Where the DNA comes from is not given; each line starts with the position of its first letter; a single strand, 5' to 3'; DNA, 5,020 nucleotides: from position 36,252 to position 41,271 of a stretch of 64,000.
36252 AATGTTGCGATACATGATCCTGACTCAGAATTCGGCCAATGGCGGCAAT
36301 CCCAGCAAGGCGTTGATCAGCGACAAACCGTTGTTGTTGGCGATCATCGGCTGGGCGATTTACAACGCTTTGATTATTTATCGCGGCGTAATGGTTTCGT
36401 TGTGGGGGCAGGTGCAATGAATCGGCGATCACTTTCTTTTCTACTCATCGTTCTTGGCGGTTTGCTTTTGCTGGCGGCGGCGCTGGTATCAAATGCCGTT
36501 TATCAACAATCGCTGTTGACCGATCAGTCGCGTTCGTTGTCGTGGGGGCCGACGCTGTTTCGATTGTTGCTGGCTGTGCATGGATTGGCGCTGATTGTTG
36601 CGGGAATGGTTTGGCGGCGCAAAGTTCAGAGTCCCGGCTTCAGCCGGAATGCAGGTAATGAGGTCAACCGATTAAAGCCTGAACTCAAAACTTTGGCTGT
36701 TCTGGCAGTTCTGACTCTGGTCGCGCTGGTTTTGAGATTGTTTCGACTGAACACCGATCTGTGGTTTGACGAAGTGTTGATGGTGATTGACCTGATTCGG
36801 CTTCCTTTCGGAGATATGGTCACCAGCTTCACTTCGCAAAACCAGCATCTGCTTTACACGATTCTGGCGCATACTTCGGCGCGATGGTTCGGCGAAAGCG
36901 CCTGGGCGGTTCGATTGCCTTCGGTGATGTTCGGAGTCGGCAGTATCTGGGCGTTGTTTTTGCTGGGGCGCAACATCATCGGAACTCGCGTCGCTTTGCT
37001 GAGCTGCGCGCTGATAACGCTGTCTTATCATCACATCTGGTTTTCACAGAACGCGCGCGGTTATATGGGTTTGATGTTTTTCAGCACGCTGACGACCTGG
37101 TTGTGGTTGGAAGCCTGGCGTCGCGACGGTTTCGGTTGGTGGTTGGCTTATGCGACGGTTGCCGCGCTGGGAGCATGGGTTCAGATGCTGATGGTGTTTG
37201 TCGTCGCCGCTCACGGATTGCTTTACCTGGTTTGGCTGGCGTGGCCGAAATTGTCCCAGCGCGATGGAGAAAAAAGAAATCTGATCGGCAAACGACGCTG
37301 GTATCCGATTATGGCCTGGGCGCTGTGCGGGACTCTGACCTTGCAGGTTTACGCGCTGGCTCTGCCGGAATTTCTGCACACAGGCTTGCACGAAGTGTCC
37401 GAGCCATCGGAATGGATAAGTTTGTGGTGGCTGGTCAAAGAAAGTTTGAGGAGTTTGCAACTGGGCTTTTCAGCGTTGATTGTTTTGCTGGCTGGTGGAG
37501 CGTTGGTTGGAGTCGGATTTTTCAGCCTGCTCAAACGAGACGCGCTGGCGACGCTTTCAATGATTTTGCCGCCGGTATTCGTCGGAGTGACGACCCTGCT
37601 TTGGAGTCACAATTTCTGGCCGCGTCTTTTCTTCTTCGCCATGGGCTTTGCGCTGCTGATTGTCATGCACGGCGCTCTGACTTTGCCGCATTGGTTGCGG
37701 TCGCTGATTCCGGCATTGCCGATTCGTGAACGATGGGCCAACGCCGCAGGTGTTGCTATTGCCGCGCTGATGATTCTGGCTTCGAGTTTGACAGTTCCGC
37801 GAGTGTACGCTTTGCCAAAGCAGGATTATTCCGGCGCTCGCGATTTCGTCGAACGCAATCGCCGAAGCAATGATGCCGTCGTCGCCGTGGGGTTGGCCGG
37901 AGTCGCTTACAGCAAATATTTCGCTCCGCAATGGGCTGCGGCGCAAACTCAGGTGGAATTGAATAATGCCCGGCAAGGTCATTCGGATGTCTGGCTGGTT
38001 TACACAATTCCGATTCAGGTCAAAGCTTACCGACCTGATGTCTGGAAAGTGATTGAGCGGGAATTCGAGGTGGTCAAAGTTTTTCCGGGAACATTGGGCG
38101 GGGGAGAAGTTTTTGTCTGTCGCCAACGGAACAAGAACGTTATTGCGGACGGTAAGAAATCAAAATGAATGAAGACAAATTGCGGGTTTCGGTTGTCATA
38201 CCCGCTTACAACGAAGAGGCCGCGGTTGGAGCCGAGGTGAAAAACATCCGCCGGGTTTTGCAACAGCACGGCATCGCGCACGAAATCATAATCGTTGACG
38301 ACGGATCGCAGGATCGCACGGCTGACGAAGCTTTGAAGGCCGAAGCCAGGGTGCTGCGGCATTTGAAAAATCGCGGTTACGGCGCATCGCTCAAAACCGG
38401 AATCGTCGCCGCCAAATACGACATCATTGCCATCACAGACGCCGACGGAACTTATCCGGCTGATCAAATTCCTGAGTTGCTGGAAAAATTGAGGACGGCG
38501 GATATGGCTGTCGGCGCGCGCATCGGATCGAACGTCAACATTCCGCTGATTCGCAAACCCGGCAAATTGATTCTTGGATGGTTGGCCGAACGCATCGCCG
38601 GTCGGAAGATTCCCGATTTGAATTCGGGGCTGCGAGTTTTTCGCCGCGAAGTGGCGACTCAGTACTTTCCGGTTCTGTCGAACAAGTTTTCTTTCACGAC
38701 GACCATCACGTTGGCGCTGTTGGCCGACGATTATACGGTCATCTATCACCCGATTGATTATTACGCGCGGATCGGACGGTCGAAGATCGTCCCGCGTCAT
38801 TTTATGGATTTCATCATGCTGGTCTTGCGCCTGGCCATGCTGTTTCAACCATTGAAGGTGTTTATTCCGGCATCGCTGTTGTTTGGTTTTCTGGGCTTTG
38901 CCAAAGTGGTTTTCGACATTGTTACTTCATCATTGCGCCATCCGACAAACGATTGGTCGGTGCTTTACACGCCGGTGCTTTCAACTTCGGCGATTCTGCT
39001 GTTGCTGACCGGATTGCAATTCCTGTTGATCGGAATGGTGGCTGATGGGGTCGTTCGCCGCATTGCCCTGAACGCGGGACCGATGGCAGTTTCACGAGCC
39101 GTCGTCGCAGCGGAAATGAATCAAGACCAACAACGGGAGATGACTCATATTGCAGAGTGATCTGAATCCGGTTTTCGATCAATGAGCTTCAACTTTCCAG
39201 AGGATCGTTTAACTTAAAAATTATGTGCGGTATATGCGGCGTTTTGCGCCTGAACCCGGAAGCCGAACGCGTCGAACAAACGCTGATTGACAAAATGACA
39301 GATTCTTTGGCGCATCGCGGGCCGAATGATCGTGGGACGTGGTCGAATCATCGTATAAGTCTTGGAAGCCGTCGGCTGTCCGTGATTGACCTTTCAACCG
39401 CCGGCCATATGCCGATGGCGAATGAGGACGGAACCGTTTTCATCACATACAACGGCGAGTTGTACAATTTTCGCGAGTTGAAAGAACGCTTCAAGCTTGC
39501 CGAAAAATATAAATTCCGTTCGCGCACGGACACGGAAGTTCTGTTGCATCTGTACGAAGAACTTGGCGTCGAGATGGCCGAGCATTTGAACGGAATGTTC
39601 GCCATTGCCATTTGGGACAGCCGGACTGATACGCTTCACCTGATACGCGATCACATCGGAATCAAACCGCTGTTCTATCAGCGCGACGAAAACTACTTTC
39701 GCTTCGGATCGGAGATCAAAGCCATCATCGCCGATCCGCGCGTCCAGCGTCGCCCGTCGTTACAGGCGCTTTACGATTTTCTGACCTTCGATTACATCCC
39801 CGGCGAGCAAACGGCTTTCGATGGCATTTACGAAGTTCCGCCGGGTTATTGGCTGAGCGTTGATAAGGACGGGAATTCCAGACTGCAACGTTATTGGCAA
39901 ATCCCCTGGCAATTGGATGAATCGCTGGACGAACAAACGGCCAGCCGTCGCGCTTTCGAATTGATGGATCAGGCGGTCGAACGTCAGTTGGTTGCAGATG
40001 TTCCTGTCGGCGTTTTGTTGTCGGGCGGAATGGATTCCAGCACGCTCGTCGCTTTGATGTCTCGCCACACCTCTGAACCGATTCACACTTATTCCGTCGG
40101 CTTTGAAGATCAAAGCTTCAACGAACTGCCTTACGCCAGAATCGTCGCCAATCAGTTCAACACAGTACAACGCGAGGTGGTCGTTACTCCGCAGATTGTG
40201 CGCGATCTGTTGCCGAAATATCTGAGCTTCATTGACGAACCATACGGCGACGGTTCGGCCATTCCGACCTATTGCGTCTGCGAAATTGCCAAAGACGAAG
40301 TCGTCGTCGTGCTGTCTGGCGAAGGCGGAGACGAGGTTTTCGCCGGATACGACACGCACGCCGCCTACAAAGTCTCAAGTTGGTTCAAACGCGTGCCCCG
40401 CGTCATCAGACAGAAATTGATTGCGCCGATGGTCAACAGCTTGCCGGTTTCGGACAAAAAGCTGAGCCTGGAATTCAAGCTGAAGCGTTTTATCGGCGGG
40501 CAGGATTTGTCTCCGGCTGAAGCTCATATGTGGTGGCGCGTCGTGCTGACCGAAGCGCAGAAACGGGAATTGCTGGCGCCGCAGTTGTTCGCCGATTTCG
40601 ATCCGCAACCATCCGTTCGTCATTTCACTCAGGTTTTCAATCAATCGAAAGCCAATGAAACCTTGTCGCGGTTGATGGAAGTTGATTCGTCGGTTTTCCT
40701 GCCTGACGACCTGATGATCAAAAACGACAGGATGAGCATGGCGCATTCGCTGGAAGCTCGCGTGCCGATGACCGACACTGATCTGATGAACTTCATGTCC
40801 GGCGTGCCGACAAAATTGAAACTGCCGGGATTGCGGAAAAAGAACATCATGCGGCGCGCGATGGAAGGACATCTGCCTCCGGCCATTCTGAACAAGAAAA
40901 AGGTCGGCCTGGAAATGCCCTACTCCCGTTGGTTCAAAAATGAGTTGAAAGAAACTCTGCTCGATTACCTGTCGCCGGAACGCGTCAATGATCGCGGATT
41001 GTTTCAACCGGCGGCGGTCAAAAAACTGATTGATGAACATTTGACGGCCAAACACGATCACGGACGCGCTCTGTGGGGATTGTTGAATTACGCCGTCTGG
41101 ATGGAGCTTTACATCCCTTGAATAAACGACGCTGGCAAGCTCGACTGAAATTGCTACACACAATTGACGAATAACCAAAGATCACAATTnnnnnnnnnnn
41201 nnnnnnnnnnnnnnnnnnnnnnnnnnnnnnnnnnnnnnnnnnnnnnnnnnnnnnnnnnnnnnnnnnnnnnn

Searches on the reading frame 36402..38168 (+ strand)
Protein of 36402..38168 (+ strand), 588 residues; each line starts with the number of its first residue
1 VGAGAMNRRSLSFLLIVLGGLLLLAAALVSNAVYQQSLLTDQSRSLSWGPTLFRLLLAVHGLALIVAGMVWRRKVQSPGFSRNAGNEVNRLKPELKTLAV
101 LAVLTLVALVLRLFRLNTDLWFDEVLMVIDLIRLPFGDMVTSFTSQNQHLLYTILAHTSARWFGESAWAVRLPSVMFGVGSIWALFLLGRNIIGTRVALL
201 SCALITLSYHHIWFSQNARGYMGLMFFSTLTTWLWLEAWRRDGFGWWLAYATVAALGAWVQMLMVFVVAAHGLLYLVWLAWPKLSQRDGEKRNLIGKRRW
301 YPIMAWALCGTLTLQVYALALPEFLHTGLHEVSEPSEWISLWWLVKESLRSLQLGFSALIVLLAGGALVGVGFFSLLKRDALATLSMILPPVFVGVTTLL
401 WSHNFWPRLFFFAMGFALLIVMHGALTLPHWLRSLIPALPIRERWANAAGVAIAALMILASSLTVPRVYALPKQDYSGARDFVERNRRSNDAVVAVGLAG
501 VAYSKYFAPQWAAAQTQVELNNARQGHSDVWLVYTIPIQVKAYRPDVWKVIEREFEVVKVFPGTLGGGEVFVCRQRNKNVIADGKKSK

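Call 24: search_protein_families(library=pfam, proteins=[window:36402-38168:+], max_evalue=0.001)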
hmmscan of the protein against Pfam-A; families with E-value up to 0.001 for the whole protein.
window:36402-38168:+ (588 aa): 1 family
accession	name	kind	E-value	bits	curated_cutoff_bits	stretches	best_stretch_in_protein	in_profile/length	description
PF13231.12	PMT_2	-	5.5e-14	53.1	26.1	1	155-279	9-132/160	Dolichyl-phosphate-mannose-protein mannosyltransferase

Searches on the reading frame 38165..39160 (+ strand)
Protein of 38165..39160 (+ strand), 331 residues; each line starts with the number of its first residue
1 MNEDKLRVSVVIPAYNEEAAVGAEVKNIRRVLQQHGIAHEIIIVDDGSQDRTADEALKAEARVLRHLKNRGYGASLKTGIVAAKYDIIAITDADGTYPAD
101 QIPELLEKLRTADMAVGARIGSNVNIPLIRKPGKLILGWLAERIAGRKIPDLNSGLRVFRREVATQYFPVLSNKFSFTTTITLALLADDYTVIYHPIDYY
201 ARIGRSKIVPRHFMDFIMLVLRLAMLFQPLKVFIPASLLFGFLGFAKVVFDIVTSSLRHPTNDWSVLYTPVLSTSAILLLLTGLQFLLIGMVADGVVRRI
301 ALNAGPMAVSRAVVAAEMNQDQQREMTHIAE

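Call 24: search_protein_families(library=pfam, proteins=[window:38165-39160:+], max_evalue=0.001)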
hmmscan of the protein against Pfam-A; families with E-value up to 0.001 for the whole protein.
window:38165-39160:+ (331 aa): 3 families
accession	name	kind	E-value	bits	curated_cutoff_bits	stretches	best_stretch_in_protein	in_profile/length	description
PF00535.33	Glycos_transf_2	-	5e-28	98.6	23.3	1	9-167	1-167/168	Glycosyl transferase family 2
PF13641.12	Glyco_tranf_2_3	-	7.7e-07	29.8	27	1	8-115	3-117/230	Glycosyltransferase like family 2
PF10111.15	Glyco_tranf_2_2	-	0.00012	22.2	27.3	1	9-107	1-104/276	Glycosyltransferase like family 2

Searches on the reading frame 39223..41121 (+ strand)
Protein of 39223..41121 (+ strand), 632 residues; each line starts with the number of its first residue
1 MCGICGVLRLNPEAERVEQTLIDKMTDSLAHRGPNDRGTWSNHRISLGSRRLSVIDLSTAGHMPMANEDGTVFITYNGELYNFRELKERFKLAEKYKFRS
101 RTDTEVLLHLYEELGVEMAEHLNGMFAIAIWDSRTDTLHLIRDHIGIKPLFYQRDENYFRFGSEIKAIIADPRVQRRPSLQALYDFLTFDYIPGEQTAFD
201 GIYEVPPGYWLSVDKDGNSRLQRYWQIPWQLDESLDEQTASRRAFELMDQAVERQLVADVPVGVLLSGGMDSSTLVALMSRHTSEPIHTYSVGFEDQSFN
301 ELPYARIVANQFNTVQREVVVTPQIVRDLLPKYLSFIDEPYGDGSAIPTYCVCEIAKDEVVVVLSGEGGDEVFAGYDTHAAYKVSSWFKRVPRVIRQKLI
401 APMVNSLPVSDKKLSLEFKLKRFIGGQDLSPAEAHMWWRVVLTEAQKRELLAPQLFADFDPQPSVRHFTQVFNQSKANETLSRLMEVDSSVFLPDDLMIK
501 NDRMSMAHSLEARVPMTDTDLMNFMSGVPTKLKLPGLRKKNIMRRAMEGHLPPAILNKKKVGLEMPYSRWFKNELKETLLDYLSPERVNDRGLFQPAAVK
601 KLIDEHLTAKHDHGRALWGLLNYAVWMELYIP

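Call 24: search_protein_families(library=pfam, proteins=[window:39223-41121:+], max_evalue=0.001)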
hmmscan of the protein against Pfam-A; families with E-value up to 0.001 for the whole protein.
window:39223-41121:+ (632 aa): 4 families
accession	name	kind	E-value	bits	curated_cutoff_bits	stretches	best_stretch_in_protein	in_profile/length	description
PF00733.27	Asn_synthase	-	2.7e-98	330.3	21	1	246-628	4-354/354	Asparagine synthase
PF13522.11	GATase_6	-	1.3e-41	142.1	27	1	34-164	1-130/130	Glutamine amidotransferase domain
PF13537.11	GATase_7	-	6.7e-41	139.6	25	1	50-169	2-122/123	Glutamine amidotransferase domain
PF06508.19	QueC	-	0.00016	21.7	22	1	264-321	4-59/210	Queuosine biosynthesis protein QueC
